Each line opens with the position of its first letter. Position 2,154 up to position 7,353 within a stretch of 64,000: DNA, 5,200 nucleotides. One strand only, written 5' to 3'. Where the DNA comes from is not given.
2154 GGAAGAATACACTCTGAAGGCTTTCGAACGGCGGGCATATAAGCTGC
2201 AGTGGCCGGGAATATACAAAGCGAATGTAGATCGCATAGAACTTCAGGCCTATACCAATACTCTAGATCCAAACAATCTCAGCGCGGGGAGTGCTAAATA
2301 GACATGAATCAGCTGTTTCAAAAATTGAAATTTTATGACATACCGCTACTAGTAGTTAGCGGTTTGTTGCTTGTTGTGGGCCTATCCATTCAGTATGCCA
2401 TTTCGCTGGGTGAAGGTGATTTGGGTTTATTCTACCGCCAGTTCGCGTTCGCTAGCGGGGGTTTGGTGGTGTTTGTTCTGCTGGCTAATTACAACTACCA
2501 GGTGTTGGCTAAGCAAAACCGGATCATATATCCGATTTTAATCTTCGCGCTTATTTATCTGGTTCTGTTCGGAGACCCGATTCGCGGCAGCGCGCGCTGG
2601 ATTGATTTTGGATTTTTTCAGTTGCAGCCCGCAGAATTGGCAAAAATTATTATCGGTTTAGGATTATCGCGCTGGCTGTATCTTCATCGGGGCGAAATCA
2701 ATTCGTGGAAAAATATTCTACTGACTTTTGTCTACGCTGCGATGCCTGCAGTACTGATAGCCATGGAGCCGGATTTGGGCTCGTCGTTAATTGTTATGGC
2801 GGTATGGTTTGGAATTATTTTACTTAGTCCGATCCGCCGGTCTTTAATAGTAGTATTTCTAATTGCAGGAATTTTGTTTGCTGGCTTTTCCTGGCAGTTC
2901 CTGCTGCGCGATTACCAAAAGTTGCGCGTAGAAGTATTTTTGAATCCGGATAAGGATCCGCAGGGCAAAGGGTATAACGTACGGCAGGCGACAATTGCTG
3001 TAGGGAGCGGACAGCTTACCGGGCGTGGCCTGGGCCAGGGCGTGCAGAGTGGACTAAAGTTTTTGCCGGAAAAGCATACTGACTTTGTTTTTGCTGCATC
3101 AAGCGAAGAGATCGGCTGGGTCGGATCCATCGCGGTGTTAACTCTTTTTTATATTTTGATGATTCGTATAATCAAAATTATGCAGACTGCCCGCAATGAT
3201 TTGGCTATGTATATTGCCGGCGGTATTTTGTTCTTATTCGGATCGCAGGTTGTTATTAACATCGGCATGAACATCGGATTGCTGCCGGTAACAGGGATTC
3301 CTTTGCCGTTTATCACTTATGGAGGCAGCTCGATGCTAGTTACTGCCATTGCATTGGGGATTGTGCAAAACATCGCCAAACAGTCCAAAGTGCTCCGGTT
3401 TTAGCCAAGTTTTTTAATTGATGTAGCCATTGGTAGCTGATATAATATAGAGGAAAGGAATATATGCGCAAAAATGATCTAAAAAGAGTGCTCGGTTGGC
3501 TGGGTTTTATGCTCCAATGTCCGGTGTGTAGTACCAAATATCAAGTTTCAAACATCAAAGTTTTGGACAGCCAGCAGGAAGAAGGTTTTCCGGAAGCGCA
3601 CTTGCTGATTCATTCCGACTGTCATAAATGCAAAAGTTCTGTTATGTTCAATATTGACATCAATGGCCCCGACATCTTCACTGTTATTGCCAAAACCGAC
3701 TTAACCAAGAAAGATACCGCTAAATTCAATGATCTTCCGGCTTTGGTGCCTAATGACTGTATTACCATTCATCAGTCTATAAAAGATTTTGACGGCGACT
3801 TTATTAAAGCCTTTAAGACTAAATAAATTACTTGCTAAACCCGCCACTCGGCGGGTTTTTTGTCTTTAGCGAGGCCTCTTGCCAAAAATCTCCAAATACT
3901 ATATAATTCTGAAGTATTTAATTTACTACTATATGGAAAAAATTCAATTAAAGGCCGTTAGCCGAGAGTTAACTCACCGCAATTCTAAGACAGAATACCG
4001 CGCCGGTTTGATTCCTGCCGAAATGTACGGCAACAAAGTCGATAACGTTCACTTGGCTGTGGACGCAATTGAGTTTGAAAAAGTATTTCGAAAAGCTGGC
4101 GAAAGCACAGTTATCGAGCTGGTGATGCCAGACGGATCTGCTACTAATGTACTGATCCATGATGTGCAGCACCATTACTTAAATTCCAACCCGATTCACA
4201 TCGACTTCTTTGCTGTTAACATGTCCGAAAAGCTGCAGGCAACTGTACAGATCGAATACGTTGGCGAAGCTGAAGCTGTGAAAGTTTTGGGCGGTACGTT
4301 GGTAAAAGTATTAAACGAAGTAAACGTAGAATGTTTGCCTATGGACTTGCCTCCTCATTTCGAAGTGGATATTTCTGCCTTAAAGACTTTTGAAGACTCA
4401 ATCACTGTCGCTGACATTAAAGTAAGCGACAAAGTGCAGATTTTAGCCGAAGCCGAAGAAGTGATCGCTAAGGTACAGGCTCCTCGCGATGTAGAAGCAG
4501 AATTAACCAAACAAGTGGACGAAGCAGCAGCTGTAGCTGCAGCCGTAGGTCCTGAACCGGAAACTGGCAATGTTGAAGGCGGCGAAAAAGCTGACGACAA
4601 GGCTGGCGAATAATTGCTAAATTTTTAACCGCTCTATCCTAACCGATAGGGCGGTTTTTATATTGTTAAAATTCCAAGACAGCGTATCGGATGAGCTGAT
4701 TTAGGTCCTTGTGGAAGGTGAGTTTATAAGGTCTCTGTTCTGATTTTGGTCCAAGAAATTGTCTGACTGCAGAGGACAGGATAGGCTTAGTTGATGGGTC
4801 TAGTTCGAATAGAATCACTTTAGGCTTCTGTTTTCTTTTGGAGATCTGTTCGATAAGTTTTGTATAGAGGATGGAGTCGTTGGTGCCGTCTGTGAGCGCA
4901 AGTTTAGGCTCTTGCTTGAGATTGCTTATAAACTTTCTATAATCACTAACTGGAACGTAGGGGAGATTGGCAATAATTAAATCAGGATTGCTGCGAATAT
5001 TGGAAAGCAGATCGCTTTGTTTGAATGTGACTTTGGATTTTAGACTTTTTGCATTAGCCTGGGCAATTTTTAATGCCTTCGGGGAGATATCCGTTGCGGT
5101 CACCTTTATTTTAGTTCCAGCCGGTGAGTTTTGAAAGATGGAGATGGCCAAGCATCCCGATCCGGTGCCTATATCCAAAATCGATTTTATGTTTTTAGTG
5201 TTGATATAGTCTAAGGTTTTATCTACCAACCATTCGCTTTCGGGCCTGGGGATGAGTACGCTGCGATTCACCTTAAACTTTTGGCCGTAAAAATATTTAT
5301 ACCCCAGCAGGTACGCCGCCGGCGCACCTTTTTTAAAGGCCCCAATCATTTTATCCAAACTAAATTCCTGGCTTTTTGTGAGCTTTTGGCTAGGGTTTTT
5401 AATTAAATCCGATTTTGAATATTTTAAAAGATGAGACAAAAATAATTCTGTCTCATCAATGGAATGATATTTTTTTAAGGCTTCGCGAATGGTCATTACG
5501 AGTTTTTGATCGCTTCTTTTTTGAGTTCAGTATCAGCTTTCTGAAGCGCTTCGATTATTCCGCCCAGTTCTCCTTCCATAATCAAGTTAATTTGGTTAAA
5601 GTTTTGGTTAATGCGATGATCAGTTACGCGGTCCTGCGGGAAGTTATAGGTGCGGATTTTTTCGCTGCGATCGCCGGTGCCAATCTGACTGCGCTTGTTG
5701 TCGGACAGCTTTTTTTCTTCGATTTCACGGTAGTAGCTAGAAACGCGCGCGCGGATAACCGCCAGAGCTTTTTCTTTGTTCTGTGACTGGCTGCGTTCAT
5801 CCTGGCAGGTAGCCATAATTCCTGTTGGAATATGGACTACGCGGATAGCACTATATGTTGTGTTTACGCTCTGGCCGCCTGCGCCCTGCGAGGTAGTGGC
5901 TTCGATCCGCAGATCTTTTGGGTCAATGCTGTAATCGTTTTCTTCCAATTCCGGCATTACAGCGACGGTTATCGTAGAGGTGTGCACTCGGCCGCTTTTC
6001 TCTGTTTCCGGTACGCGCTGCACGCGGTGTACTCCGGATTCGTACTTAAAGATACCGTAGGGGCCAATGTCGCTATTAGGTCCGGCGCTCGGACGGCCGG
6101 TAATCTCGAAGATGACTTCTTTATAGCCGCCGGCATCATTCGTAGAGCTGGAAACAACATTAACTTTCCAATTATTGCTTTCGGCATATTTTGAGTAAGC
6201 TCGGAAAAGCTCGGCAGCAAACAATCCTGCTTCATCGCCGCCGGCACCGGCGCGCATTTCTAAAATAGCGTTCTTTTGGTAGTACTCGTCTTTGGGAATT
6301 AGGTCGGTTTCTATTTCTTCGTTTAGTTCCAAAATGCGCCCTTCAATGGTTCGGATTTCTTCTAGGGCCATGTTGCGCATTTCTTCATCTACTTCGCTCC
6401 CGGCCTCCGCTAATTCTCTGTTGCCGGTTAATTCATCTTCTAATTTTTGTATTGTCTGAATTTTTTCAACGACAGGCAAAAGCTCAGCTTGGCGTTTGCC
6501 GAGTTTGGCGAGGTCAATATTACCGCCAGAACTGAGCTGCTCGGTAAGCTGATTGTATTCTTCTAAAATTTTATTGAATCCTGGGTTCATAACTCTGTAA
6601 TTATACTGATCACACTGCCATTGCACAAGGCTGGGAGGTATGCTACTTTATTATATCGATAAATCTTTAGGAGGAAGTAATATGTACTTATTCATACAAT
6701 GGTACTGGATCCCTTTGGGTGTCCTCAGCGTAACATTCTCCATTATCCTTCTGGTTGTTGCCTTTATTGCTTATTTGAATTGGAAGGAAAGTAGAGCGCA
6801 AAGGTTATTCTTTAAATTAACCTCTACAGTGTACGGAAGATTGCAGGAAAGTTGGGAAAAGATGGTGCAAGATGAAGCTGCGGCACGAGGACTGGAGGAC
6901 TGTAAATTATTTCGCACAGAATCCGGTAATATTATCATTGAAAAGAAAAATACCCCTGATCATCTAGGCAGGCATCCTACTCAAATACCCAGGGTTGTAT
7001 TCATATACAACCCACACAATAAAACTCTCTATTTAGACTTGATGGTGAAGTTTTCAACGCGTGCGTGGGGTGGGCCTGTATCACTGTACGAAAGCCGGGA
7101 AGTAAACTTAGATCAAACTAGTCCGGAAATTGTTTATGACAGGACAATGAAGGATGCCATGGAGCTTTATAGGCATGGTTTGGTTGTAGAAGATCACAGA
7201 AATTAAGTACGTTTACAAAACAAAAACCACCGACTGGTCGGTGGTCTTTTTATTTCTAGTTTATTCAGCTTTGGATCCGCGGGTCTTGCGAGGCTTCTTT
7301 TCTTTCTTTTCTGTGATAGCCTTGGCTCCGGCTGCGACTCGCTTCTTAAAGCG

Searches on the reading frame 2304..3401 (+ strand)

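Call 25: search_protein_families(library=pfam, proteins=[window:2304-3401:+], max_evalue=0.001)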
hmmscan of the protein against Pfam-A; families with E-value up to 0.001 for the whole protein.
window:2304-3401:+ (366 aa): 1 family
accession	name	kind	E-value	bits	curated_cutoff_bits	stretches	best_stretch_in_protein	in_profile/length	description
PF01098.24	FTSW_RODA_SPOVE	-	8e-89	298.5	26.4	1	13-362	8-355/356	Cell cycle protein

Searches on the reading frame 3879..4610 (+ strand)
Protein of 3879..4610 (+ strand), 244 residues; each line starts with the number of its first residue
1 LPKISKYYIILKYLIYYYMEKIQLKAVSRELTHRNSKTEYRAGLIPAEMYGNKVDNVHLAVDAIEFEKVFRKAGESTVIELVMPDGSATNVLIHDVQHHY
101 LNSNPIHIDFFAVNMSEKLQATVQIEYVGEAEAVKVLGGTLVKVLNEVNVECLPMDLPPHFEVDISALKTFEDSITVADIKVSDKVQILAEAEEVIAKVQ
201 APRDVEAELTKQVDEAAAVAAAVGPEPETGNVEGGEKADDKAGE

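Call 25: search_protein_families(library=pfam, proteins=[window:3879-4610:+], max_evalue=0.001)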
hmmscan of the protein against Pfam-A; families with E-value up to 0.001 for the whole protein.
window:3879-4610:+ (244 aa): 2 families
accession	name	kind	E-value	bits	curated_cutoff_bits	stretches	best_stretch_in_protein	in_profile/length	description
PF14693.11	Ribosomal_TL5_C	-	7.5e-22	77.9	27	1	118-203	1-84/84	Ribosomal protein TL5, C-terminal domain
PF01386.24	Ribosomal_L25p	-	1.6e-18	67.4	23.6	1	24-110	1-82/82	Ribosomal L25p family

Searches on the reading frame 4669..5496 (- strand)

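Call 25: search_protein_families(library=pfam, proteins=[window:4669-5496:-], max_evalue=0.001)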
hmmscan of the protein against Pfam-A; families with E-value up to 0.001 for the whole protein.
window:4669-5496:- (276 aa): 12 families
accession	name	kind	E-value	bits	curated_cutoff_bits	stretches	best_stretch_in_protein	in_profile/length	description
PF05175.20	MTS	-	3.9e-12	46.6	23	1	96-182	25-110/170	Methyltransferase small domain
PF13847.12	Methyltransf_31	-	8e-11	42.3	27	1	104-205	5-113/145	Methyltransferase domain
PF13649.12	Methyltransf_25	-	2.9e-10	41.1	27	1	106-194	1-90/97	Methyltransferase domain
PF06325.19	PrmA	-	3.6e-09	37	22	1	100-178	159-234/296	Ribosomal protein L11 methyltransferase (PrmA)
PF17827.6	PrmC_N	-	2.5e-07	31.6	23.4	1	15-65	21-71/71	PrmC N-terminal domain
PF08242.18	Methyltransf_12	-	5.8e-07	30.6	30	1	107-178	1-73/98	Methyltransferase domain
PF08241.18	Methyltransf_11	-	4.1e-05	24.6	21.2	1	107-178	1-68/95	Methyltransferase domain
PF01209.24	Ubie_methyltran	-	5.5e-05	23.1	20.1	1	89-157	35-101/233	ubiE/COQ5 methyltransferase family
PF12847.13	Methyltransf_18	-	0.0001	22.8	27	1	102-170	14-81/151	Methyltransferase domain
PF01739.24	CheR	-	0.00029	20.8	27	0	91-147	20-82/195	CheR methyltransferase, SAM binding domain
PF00398.26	RrnaAD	-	0.00041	20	24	1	69-182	7-110/263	Ribosomal RNA adenine dimethylase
PF00891.24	Methyltransf_2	-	0.00085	19.2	22.3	0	90-175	50-132/210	O-methyltransferase domain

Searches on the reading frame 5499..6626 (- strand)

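Call 25: search_protein_families(library=pfam, proteins=[window:5499-6626:-], max_evalue=0.001)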
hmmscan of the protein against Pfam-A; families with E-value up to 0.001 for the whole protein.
window:5499-6626:- (376 aa): 2 families
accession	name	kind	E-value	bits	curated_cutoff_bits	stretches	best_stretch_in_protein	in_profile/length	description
PF03462.23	PCRF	-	1.2e-59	201.8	24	1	22-221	3-194/194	PCRF domain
PF00472.26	RF-1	-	3.1e-38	130.7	35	1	229-338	2-116/116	RF-1 domain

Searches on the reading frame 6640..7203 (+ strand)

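Call 19: search_protein_families(library=pfam, proteins=[window:6640-7203:+], max_evalue=1)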
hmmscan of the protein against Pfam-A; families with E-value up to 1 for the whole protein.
window:6640-7203:+ (188 aa): 2 families
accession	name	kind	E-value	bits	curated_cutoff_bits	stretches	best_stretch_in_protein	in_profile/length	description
PF17062.10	Osw5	-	0.039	14.5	30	1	24-69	23-66/70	Outer spore wall 5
PF20098.4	DUF6488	-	0.23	11.8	27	1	51-81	40-70/110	Family of unknown function (DUF6488)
